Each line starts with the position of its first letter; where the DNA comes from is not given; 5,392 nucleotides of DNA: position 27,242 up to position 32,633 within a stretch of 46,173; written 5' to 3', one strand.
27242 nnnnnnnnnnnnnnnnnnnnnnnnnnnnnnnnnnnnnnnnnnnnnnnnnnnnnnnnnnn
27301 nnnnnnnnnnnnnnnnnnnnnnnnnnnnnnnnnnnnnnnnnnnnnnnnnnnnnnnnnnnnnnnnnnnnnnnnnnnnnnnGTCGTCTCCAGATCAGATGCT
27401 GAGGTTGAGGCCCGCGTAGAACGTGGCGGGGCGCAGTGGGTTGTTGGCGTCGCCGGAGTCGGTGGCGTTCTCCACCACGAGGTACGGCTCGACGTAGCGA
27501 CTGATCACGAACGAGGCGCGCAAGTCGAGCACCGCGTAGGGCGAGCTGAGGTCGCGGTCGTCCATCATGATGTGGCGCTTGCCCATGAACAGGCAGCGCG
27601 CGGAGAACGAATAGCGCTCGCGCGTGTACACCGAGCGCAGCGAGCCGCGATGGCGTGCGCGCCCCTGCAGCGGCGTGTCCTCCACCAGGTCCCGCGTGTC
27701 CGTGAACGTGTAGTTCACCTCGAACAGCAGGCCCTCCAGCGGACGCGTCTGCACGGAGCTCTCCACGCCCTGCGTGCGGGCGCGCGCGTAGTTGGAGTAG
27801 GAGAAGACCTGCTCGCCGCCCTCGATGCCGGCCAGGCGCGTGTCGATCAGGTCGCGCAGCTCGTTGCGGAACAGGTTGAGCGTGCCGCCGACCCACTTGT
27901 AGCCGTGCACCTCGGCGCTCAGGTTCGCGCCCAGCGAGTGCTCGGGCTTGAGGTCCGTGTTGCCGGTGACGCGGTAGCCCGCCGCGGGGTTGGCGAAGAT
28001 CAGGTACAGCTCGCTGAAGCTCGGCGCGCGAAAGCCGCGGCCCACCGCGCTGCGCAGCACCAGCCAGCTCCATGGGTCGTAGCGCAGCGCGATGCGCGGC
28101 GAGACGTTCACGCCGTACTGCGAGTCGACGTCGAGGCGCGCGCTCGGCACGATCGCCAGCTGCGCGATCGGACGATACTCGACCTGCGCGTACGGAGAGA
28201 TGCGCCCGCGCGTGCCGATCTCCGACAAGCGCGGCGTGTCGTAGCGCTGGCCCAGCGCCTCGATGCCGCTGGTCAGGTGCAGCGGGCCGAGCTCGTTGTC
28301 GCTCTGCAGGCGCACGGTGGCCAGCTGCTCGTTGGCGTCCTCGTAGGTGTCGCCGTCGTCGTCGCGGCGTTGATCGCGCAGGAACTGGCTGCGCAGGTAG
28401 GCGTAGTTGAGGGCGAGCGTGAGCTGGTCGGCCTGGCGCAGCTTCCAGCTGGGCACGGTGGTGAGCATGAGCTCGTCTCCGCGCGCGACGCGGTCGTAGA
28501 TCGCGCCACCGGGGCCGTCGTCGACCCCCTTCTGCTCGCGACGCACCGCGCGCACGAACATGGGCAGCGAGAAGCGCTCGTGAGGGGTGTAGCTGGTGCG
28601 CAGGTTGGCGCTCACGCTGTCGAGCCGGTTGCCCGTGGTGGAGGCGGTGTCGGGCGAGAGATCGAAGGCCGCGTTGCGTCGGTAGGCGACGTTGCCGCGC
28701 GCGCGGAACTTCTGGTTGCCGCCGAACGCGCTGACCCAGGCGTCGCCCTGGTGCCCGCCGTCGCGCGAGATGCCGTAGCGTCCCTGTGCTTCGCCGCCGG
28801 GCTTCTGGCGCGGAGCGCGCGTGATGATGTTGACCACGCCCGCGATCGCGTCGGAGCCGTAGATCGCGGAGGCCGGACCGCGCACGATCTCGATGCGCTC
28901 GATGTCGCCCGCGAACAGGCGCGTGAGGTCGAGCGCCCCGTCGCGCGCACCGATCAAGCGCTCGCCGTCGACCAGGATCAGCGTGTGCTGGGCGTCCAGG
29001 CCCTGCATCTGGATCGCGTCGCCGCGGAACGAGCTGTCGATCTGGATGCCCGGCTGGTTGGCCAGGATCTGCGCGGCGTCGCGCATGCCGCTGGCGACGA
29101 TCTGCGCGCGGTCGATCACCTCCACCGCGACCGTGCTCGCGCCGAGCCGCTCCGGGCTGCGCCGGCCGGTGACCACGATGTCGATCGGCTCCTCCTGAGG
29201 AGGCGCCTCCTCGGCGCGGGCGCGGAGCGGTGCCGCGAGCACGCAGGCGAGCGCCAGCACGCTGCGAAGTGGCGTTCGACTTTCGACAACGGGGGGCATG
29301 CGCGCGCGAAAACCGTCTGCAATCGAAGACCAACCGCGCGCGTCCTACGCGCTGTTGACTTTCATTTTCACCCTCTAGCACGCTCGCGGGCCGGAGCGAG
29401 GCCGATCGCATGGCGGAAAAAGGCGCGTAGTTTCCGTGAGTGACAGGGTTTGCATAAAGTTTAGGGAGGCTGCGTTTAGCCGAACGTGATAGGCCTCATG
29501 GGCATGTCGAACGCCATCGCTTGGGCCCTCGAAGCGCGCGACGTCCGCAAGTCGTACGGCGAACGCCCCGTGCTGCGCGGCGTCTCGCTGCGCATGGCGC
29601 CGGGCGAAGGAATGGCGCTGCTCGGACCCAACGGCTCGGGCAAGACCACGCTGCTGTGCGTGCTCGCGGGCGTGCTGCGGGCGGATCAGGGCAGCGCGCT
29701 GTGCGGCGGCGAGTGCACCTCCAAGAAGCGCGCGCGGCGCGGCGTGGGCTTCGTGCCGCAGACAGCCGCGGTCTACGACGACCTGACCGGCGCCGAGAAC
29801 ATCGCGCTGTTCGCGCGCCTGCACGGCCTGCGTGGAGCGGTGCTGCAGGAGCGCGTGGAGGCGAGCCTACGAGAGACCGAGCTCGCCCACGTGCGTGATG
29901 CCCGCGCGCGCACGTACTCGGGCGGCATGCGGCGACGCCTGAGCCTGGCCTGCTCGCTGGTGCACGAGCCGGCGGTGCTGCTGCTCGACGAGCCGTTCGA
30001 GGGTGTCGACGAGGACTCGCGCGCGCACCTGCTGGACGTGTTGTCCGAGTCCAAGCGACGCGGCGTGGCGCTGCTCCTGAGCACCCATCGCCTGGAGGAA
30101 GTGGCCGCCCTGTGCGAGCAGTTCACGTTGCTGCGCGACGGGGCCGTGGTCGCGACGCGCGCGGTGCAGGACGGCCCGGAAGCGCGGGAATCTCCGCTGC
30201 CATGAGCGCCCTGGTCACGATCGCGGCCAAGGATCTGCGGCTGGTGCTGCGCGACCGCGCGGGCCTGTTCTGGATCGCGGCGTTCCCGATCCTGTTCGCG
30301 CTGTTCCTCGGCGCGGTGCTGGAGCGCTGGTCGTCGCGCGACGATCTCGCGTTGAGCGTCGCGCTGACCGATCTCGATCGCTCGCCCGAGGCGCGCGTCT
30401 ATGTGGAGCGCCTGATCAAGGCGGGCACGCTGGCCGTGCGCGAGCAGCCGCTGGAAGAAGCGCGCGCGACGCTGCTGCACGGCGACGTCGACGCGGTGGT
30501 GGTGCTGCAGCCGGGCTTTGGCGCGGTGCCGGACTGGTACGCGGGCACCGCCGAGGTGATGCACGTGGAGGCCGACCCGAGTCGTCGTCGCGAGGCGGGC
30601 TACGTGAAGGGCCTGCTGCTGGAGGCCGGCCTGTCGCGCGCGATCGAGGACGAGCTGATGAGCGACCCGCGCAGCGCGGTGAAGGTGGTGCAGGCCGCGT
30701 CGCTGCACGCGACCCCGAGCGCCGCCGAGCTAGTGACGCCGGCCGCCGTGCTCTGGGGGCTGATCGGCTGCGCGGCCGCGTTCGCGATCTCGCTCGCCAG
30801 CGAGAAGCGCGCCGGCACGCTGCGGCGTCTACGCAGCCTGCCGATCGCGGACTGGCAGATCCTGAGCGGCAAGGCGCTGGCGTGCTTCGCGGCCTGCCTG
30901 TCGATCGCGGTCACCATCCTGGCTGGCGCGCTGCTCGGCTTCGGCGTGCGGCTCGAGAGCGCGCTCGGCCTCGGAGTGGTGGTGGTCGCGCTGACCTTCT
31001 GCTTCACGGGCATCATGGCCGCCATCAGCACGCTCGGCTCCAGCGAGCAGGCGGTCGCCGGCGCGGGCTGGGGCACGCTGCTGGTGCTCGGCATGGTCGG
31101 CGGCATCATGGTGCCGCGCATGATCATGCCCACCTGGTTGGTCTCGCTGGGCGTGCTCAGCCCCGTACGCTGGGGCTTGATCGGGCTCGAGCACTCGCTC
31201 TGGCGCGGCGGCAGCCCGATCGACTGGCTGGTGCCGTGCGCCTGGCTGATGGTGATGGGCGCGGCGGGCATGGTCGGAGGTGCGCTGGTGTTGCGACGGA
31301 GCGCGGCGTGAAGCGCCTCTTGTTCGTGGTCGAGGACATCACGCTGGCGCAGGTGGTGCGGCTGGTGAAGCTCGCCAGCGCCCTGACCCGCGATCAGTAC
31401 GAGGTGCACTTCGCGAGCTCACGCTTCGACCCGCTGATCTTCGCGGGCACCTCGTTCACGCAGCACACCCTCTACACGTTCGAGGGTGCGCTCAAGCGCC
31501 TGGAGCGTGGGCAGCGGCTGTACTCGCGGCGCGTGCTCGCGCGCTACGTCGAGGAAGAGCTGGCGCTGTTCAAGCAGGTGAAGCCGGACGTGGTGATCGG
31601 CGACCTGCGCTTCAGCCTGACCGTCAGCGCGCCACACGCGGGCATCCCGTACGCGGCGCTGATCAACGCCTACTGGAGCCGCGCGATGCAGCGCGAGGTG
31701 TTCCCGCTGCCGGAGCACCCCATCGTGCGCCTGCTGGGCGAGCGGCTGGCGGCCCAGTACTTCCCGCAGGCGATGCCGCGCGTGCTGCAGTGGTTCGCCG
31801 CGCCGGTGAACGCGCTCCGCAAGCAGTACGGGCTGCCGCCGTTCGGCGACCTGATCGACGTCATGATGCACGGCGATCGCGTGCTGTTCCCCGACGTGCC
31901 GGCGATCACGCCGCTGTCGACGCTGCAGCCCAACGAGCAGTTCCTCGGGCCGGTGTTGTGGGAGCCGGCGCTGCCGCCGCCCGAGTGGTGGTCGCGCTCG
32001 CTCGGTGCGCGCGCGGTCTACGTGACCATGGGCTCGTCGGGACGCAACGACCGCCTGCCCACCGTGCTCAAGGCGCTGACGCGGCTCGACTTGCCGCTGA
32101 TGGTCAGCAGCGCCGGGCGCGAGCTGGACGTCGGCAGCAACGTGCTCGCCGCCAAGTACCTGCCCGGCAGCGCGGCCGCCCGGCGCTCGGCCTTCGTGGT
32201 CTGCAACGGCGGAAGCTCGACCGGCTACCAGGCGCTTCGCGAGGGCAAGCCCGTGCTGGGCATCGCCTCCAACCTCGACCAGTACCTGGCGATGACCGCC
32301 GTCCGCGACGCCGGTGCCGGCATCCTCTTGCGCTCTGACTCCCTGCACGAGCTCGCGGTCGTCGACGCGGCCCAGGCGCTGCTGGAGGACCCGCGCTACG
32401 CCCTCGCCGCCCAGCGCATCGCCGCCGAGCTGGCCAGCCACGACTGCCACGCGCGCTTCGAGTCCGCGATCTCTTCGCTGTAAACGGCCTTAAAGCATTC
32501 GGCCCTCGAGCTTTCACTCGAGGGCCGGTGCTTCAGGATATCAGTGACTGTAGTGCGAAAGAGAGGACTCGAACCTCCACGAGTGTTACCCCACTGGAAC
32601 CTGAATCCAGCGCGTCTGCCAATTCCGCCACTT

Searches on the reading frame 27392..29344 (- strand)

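Call 16: search_protein_families(library=pfam, proteins=[window:27392-29344:-], max_evalue=0.0001)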
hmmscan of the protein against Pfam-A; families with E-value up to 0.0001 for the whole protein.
window:27392-29344:- (650 aa): 2 families
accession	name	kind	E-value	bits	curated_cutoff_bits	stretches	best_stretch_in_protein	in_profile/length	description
PF00593.30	TonB_dep_Rec_b-barrel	-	5.2e-39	135.8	27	1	225-614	6-423/436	TonB dependent receptor-like, beta-barrel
PF07715.20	Plug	-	1.5e-22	80.6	23.9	1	70-170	5-107/107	TonB-dependent Receptor Plug Domain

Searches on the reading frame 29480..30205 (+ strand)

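Call 16: search_protein_families(library=pfam, proteins=[window:29480-30205:+], max_evalue=0.0001)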
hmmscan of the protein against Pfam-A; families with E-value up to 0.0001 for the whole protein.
window:29480-30205:+ (241 aa): 2 families
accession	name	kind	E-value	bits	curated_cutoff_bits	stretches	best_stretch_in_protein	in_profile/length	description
PF00005.33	ABC_tran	-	9e-30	104.5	25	1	32-173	1-136/137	ABC transporter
PF13304.12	AAA_21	-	7.6e-11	43.1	27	1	129-205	221-300/304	AAA domain, putative AbiEii toxin, Type IV TA system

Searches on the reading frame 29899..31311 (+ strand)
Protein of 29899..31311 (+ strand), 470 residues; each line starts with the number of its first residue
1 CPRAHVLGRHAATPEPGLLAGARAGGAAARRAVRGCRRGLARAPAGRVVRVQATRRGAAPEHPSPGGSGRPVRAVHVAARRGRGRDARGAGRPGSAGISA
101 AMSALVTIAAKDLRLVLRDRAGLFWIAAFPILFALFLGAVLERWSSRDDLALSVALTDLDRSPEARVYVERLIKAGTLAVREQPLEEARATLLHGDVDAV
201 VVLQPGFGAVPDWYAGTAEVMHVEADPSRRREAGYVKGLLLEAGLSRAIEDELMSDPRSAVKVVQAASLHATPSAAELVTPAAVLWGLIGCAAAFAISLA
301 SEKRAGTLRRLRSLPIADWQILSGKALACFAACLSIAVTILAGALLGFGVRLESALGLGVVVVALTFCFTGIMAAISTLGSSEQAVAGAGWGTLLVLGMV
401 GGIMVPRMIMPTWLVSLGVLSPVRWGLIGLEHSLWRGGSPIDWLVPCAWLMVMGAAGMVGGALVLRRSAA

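Call 16: search_protein_families(library=pfam, proteins=[window:29899-31311:+], max_evalue=0.0001)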
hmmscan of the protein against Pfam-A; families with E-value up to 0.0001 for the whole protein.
window:29899-31311:+ (470 aa): 3 families
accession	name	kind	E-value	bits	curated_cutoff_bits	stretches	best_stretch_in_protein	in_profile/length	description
PF12698.13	ABC2_membrane_3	-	5.1e-22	78.9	31.6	1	121-459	2-343/347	ABC-2 family transporter protein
PF12679.13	ABC2_membrane_2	-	5.2e-17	62.5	27.2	1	107-411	2-209/283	ABC-2 family transporter protein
PF01061.29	ABC2_membrane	-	2.8e-13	50.3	26.9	1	291-431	64-207/211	ABC-2 type transporter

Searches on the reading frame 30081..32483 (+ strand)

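Call 16: search_protein_families(library=pfam, proteins=[window:30081-32483:+], max_evalue=0.0001)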
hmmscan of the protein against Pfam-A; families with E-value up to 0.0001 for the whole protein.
window:30081-32483:+ (800 aa): 1 family
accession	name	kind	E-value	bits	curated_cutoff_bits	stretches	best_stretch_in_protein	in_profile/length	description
PF06722.18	EryCIII-like_C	-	6.3e-11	42.9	31.7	1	662-789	3-134/145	Erythromycin biosynthesis protein CIII-like, C-terminal domain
